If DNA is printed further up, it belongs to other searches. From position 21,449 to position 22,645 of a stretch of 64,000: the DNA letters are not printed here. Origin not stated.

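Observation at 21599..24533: DPPR-synthase-like UbiA enzyme plus FAD oxidoreductase outside an actinobacterial context, in a genome window with two GT-C-like membrane proteins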

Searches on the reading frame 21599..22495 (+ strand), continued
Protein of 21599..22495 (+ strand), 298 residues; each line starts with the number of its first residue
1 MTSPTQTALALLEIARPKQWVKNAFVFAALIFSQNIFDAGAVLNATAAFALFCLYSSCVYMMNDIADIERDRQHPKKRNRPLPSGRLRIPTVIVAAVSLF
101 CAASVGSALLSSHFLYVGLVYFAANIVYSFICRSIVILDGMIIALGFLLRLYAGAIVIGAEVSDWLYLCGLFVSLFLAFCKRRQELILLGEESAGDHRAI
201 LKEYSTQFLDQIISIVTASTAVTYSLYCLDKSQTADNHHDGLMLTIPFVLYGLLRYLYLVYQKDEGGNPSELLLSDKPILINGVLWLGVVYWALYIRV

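Call 13: find_encoding_contigs(protein=P0031, flank=8000, max_places=1)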
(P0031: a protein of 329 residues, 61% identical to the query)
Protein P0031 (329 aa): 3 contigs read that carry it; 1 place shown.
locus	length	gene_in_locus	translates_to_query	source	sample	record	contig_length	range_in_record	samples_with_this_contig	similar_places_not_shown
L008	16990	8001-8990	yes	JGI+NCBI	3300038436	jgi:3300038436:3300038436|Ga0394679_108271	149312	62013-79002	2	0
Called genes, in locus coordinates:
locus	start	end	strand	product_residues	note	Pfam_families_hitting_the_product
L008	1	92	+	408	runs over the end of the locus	PF01476:LysM, PF01551:Peptidase_M23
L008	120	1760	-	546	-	PF13231:PMT_2 (weak)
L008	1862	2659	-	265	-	PF13489:Methyltransf_23, PF08241:Methyltransf_11, PF08242:Methyltransf_12 (weak), PF13649:Methyltransf_25 (weak), PF13847:Methyltransf_31 (weak)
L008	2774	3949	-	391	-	PF13439:Glyco_transf_4, PF13579:Glyco_trans_4_4, PF20706:GT4-conflict, PF00534:Glycos_transf_1, PF13692:Glyco_trans_1_4, PF13524:Glyco_trans_1_2 (weak)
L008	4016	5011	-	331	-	PF01073:3Beta_HSD, PF01370:Epimerase, PF02719:Polysacc_synt_2, PF04321:RmlD_sub_bind, PF05368:NmrA (weak), PF07993:NAD_binding_4, PF16363:GDP_Man_Dehyd, PF13460:NAD_binding_10, +1 more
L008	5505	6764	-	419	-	PF01408:GFO_IDH_MocA, PF22725:GFO_IDH_MocA_C3 (weak)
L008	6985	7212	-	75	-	-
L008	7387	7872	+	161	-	PF00583:Acetyltransf_1, PF13508:Acetyltransf_7 (weak)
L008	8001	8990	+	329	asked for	PF01040:UbiA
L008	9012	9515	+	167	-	-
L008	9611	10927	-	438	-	PF01266:DAO (weak), PF01593:Amino_oxidase, PF13450:NAD_binding_8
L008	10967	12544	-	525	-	PF00682:HMGL-like, PF22617:HCS_D2, PF08502:LeuA_dimer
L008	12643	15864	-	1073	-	PF00082:Peptidase_S8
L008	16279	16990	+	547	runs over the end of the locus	PF06418:CTP_synth_N, PF00117:GATase, PF07722:Peptidase_C26 (weak)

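Call 14: find_encoding_contigs(protein=P0104, flank=8000, max_places=1)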
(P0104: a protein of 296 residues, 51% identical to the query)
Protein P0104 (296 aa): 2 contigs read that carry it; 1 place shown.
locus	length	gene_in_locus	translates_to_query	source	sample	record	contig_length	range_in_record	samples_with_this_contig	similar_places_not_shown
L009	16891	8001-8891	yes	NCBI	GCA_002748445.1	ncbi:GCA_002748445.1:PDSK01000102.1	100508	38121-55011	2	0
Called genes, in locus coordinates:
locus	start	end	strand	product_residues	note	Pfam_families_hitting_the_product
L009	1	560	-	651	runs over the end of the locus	PF25145:NfeD1b_N (faint), PF01343:Peptidase_S49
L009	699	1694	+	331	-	PF01408:GFO_IDH_MocA, PF22725:GFO_IDH_MocA_C3, PF02894:GFO_IDH_MocA_C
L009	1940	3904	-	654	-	PF07691:PA14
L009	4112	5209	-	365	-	PF01408:GFO_IDH_MocA, PF22725:GFO_IDH_MocA_C3 (weak), PF02894:GFO_IDH_MocA_C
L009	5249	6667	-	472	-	PF14691:Fer4_20, PF07992:Pyr_redox_2 (weak), PF01262:AlaDh_PNT_C (faint), PF13738:Pyr_redox_3 (faint), PF01266:DAO (faint), PF07992:Pyr_redox_2, PF13450:NAD_binding_8, PF00070:Pyr_redox (weak)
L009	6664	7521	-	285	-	PF00970:FAD_binding_6 (faint), PF00175:NAD_binding_1 (faint), PF10418:DHODB_Fe-S_bind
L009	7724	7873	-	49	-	-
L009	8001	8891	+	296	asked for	PF01040:UbiA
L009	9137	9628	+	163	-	-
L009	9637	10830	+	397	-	PF00534:Glycos_transf_1, PF13692:Glyco_trans_1_4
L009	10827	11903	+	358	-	PF20706:GT4-conflict (weak), PF00534:Glycos_transf_1, PF13692:Glyco_trans_1_4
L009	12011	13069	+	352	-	PF20706:GT4-conflict, PF00534:Glycos_transf_1, PF13692:Glyco_trans_1_4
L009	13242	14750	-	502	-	PF00370:FGGY_N, PF02782:FGGY_C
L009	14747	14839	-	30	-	-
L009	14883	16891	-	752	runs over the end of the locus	-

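Call 15: find_encoding_contigs(protein=P0111, flank=8000, max_places=1)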
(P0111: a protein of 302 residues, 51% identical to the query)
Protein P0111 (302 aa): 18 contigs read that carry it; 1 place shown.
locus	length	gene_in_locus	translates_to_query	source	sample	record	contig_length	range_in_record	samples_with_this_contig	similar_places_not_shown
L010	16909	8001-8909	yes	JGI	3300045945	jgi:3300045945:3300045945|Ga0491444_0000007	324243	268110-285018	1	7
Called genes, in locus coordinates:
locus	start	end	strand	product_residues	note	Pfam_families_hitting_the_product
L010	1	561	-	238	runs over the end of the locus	PF01578:Cytochrom_C_asm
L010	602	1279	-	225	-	PF01061:ABC2_membrane, PF03379:CcmB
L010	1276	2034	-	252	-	PF13555:AAA_29 (weak), PF00005:ABC_tran, PF13191:AAA_16 (faint), PF13304:AAA_21 (weak)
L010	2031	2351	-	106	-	-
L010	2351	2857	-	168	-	PF03918:CcmH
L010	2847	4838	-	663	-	PF01578:Cytochrom_C_asm, PF16327:CcmF_C, PF05140:ResB (faint)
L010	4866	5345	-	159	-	PF03100:CcmE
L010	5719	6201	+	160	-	PF03449:GreA_GreB_N, PF01272:GreA_GreB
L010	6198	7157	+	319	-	PF13513:HEAT_EZ (faint), PF02985:HEAT (faint), PF03130:HEAT_PBS (faint), PF13646:HEAT_2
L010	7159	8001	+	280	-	PF02625:XdhC_CoxI, PF13478:XdhC_C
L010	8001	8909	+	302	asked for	PF01040:UbiA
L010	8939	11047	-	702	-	PF01839:FG-GAP (faint), PF13517:FG-GAP_3, PF07593:UnbV_ASPIC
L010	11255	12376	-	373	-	-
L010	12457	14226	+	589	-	PF00916:Sulfate_transp, PF01740:STAS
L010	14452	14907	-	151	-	PF04073:tRNA_edit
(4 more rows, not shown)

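Call 28: search_solved_structures(query=window:21599-22495:+, max_evalue=0.001, show_alignments=1)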
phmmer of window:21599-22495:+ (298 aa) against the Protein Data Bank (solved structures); distinct sequences matched with E-value up to 0.001: 2.
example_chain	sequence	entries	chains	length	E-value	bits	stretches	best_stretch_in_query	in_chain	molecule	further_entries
8j8j_D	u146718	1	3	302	8.7e-32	114.2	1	4-291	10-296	Decaprenyl-phosphate phosphoribosyltransferase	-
8j8k_A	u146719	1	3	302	3.6e-21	79.4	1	4-291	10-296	Decaprenyl-phosphate phosphoribosyltransferase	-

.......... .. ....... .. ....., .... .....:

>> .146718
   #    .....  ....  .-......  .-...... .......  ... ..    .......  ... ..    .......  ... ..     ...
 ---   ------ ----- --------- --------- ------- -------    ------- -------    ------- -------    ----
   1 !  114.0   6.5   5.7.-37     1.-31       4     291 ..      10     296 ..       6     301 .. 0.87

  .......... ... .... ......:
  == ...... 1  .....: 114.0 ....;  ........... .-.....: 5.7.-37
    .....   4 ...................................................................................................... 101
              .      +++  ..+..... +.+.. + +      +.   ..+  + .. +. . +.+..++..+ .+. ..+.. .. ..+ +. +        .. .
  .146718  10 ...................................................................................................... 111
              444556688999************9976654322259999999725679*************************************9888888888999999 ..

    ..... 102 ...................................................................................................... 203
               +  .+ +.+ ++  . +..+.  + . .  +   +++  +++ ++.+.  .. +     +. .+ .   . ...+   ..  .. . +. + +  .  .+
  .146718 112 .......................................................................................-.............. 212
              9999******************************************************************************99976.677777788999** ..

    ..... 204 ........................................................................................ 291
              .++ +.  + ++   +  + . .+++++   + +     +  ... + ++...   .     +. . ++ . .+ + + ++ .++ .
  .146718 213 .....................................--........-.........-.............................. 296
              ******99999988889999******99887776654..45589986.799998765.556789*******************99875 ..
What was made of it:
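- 21599..22495 (+): Polyprenyl-phosphate 5-phosphoribosyltransferase (PPPRS/DPPRS-type UbiA-superfamily enzyme), 298 aa. The only PDB matches are the Rv3806c entries 8j8j/8j8k, best E 8.7e-32 (call 28).
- The only PDB matches are Rv3806c entries, best E 8.7e-32 (call 28).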

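Call 42: search_protein_families(library=ncbifam, proteins=[L008:120-1760:-, L008:4016-5011:-], max_evalue=0.001)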
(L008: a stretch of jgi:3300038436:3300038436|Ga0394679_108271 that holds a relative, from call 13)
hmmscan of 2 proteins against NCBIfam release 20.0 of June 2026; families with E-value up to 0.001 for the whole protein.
L008:120-1760:- (546 aa): 0 families

L008:4016-5011:- (331 aa): 40 families (the best 25 are shown)
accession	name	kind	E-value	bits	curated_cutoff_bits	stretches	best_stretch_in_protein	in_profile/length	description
TIGR04180.1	EDH_00030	hypoth_equivalog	9.5e-123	409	475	1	9-304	1-296/297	NAD-dependent 4,6-dehydratase LegB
TIGR01181.1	dTDP_gluc_dehyt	equivalog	3.9e-49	167.5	365.1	1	9-320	2-314/321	dTDP-glucose 4,6-dehydratase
TIGR01179.1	galE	equivalog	1.5e-41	142.3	262.3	2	9-189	2-182/332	UDP-glucose 4-epimerase GalE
TIGR03466.1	HpnA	hypoth_equivalog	4.9e-29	101.2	367.65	1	8-267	2-249/327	hopanoid-associated sugar epimerase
TIGR02622.1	CDP_4_6_dhtase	equivalog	1.8e-27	96.4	278.45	1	5-318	3-331/352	CDP-glucose 4,6-dehydratase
NF007490.0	PRK10084.1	subfamily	1.6e-25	89.9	649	1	8-317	2-334/361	dTDP-glucose 4,6-dehydratase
NF007582.0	PRK10217.1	equivalog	4.9e-25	88.4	698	1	8-323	3-337/355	dTDP-glucose 4,6-dehydratase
NF011728.1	PRK15181.1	equivalog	6.4e-24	84.6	760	1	6-324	15-345/348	Vi polysaccharide biosynthesis UDP-N-acetylglucosaminuronic acid C-4 epimerase TviC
NF042423.1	oxyalk_red_Shew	equivalog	1.1e-23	83.8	580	1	6-234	8-222/331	2-alkyl-3-oxoalkanoate reductase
NF007956.0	PRK10675.1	subfamily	5.1e-23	81.7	394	2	8-186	2-183/338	UDP-glucose 4-epimerase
TIGR01472.1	gmd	equivalog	1.3e-22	80.4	415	1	9-224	3-230/342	GDP-mannose 4,6-dehydratase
NF042422.1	oxyalk_red_OleD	equivalog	5.2e-21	75.3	580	1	8-231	2-213/329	2-alkyl-3-oxoalkanoate reductase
NF043036.1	ErythonDh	equivalog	6.8e-20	71.5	325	1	8-205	2-205/321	D-erythronate dehydrogenase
TIGR02197.1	heptose_epim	equivalog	1.2e-19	70.6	274.6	1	9-314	1-310/316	ADP-glyceromanno-heptose 6-epimerase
NF047922.1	GDPFucSynFcl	equivalog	3.6e-19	69.3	500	1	90-315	66-299/308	GDP-L-fucose synthase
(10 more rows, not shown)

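Call 67: find_related_loci(query=A3, collection=metagenome_contigs, flank=10000)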
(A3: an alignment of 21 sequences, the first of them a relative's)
Query A3 (302 aa) in metagenome_contigs; peptide patterns used: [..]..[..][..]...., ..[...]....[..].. (x = any residue, [..] = any of these).
600 stretches matched a pattern (row limit reached: there are more); 578 encode a relative of the query (tblastn E <= 1e-3); the best 80 are kept; 80 distinct loci.
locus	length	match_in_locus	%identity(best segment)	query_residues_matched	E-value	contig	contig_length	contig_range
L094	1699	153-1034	55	2-295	3e-111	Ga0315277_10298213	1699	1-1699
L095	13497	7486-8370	56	1-294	5e-103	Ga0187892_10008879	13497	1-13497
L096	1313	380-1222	58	15-294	5e-111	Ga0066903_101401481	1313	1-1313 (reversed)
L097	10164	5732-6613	54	4-296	4e-102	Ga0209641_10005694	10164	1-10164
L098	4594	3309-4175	54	14-301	3e-102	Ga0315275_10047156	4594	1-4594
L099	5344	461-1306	55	15-295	5e-102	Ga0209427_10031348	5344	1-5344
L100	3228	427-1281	53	12-295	8e-103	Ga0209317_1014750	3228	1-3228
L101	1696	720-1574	53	12-295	4e-107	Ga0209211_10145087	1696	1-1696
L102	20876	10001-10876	55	4-294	3e-100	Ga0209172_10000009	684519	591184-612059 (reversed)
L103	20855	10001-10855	52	12-295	2e-98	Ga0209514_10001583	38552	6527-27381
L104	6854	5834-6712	57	9-299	4e-98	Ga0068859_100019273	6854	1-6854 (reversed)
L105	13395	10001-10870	54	5-293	2e-97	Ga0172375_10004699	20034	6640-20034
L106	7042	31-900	55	9-297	2e-97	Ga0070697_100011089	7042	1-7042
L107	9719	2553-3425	55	5-294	4e-97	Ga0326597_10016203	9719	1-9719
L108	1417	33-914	58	1-292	1e-104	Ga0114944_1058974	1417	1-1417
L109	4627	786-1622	61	17-294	6e-97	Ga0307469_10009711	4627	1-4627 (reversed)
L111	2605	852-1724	52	5-294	1e-98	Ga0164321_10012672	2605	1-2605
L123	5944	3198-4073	50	3-293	3e-92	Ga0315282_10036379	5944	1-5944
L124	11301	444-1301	56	10-294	3e-92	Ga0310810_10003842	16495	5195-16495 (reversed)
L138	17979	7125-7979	57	15-298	3e-90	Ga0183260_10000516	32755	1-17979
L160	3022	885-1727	60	15-294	2e-89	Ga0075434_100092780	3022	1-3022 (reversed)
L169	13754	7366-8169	54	9-276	6e-87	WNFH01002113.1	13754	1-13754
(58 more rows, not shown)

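Call 72: search_protein_families(library=pfam, proteins=[L124:1271-2581:+, L138:6608-6946:+, L160:1771-2841:+, L109:4090-4626:+, L106:3701-4822:+, L123:2221-3168:+, L111:248-616:+, L169:6000-7349:+, L009:9137-9628:+], max_evalue=0.01)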
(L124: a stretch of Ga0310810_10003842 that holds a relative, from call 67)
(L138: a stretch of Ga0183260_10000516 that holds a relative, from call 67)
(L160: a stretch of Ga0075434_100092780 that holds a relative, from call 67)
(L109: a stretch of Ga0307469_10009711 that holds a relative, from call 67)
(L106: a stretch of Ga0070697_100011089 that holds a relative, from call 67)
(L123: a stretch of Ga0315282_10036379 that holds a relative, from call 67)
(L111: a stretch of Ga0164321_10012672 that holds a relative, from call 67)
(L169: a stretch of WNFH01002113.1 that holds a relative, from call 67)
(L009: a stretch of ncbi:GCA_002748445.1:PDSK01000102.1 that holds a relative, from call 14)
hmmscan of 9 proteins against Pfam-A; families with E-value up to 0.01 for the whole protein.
L124:1271-2581:+ (436 aa): 1 family
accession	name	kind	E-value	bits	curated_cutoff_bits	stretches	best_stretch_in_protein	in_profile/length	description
PF04015.17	DUF362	-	2.4e-21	77.1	24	1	55-266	2-200/200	Domain of unknown function (DUF362)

L138:6608-6946:+ (112 aa): 2 families
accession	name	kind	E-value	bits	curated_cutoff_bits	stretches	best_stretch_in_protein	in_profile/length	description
PF01740.26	STAS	-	1.8e-18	66.7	22.6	1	3-107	2-106/106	STAS domain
PF13466.11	STAS_2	-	1.2e-06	29.1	29.2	1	14-92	1-77/80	STAS domain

L160:1771-2841:+ (356 aa): 0 families

L109:4090-4626:+ (179 aa): 0 families

L106:3701-4822:+ (373 aa): 4 families
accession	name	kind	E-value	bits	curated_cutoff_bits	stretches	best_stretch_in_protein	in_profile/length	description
PF00534.26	Glycos_transf_1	-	1.4e-17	64.3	26.4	1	201-348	14-171/172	Glycosyl transferases group 1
PF13692.12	Glyco_trans_1_4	-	8.2e-13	49.3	27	1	203-335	2-142/142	Glycosyl transferases group 1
PF13524.12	Glyco_trans_1_2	-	7.1e-11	42.7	25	1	250-361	27-140/144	Glycosyl transferase-like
PF20706.3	GT4-conflict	-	0.0069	15.9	26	0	262-308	273-322/385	Family 4 Glycosyltransferase in conflict systems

L123:2221-3168:+ (315 aa): 3 families
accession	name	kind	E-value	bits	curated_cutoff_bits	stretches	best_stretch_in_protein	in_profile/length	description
PF00892.27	EamA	-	6.7e-48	162.8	28.2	2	16-148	3-134/135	EamA-like transporter family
PF03151.22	TPT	-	3e-08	33.8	30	1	43-297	31-289/291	Triose-phosphate Transporter family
PF15164.11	WBS28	-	0.0091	15.8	27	1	164-247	67-154/267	Williams-Beuren syndrome chromosomal region 28 protein homologue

L111:248-616:+ (122 aa): 4 families
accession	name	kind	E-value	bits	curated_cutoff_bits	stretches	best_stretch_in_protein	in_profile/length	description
PF00892.27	EamA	-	4.5e-10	40.4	28.2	1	28-121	48-134/135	EamA-like transporter family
PF00893.25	Multi_Drug_Res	-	3.3e-08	34.4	23.7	1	9-111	3-91/93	Small Multidrug Resistance protein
PF10639.15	TMEM234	-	3.4e-05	24.3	30.1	1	22-120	11-112/113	Putative transmembrane family 234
PF03151.22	TPT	-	0.0071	16.2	30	1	4-119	176-289/291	Triose-phosphate Transporter family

L169:6000-7349:+ (449 aa): 9 families
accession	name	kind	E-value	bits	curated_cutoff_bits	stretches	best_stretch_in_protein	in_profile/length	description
PF03721.20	UDPG_MGDP_dh_N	-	3.5e-41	141.3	27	1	31-207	2-181/187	UDP-glucose/GDP-mannose dehydrogenase family, NAD binding domain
PF00984.24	UDPG_MGDP_dh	-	1.6e-29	102.2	25.4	1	228-318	2-93/94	UDP-glucose/GDP-mannose dehydrogenase family, central domain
PF03720.21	UDPG_MGDP_dh_C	-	1.5e-21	77.1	30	1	345-437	1-101/103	UDP-glucose/GDP-mannose dehydrogenase family, UDP binding domain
PF03446.21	NAD_binding_2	-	2.3e-07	31.4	21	1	31-157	1-103/161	NAD binding domain of 6-phosphogluconate dehydrogenase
PF02558.23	ApbA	-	0.00029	20.9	22.2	1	32-129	1-92/150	Ketopantoate reductase PanE/ApbA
PF02737.24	3HCDH_N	-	0.00059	20.2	22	1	31-107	1-82/180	3-hydroxyacyl-CoA dehydrogenase, NAD binding domain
PF02826.25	2-Hacid_dh_C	-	0.0057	16.5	25.1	0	23-66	30-73/178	D-isomer specific 2-hydroxyacid dehydrogenase, NAD binding domain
PF03807.23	F420_oxidored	-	0.0058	17.6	21.6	0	31-113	1-69/94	NADP oxidoreductase coenzyme F420-dependent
PF01210.29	NAD_Gly3P_dh_N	-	0.0084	16.5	23.1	0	32-115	2-81/158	NAD-dependent glycerol-3-phosphate dehydrogenase N-terminus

L009:9137-9628:+ (163 aa): 0 families

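Call 86: search_protein_families(library=pfam, alignment_id=A4, max_evalue=0.0001)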
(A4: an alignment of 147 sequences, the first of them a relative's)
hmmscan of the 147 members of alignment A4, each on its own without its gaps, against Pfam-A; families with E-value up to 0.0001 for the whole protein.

A. member 1, L133:2742-4412:- (556 aa): 8 families
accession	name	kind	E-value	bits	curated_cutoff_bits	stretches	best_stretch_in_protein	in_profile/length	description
PF14559.12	TPR_19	-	2.8e-11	44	25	1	483-545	5-67/68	Tetratricopeptide repeat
PF13181.12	TPR_8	-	9.4e-10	38.3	25.7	0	437-468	3-34/34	Tetratricopeptide repeat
PF13428.12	TPR_14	-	1.3e-09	38.2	23.5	0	503-543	1-41/44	Tetratricopeptide repeat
PF07719.23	TPR_2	-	1.8e-09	37.4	27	1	437-468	3-34/34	Tetratricopeptide repeat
PF00515.34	TPR_1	-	3.8e-09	36.4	27.8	0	437-468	3-34/34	Tetratricopeptide repeat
PF13432.12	TPR_16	-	8.6e-09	36.1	32.7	1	482-535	10-63/65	Tetratricopeptide repeat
PF13174.12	TPR_6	-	4.6e-07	30.5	26.3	0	440-467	5-32/33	Tetratricopeptide repeat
PF25063.1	ARM_TT21_C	-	3.8e-05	24.1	35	0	404-461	98-155/209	Tetratricopeptide repeat protein 21 C-terminal ARM domain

B. families by the number of members that match (of 147 scanned): 113 families (the first 25 are shown)
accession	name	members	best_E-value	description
PF04015.17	DUF362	10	5.2e-26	Domain of unknown function (DUF362)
PF04055.27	Radical_SAM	7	5.6e-24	Radical SAM superfamily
PF00892.27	EamA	5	2.4e-55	EamA-like transporter family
PF00534.26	Glycos_transf_1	5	5.2e-17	Glycosyl transferases group 1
PF13692.12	Glyco_trans_1_4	5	5e-15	Glycosyl transferases group 1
PF08659.16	KR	5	5.9e-13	KR domain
PF01071.24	GARS_A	4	1.1e-71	Phosphoribosylglycinamide synthetase, ATP-grasp (A) domain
PF13561.12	adh_short_C2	4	4.6e-48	Enoyl-(Acyl carrier protein) reductase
PF00106.31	adh_short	4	4.2e-39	short chain dehydrogenase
PF02843.22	GARS_C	4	2.1e-31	Phosphoribosylglycinamide synthetase, C domain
PF02844.21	GARS_N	4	8.5e-31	Phosphoribosylglycinamide synthetase, N domain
PF03721.20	UDPG_MGDP_dh_N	3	1.9e-41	UDP-glucose/GDP-mannose dehydrogenase family, NAD binding domain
PF00535.33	Glycos_transf_2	3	2.5e-31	Glycosyl transferase family 2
PF00984.24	UDPG_MGDP_dh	3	3.9e-31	UDP-glucose/GDP-mannose dehydrogenase family, central domain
PF14489.11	QueF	3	1.5e-29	QueF-like protein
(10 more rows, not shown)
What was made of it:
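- Tried and rejected: The commonest families there are DUF362, radical SAM, EamA, GT4 and SDR (call 86).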
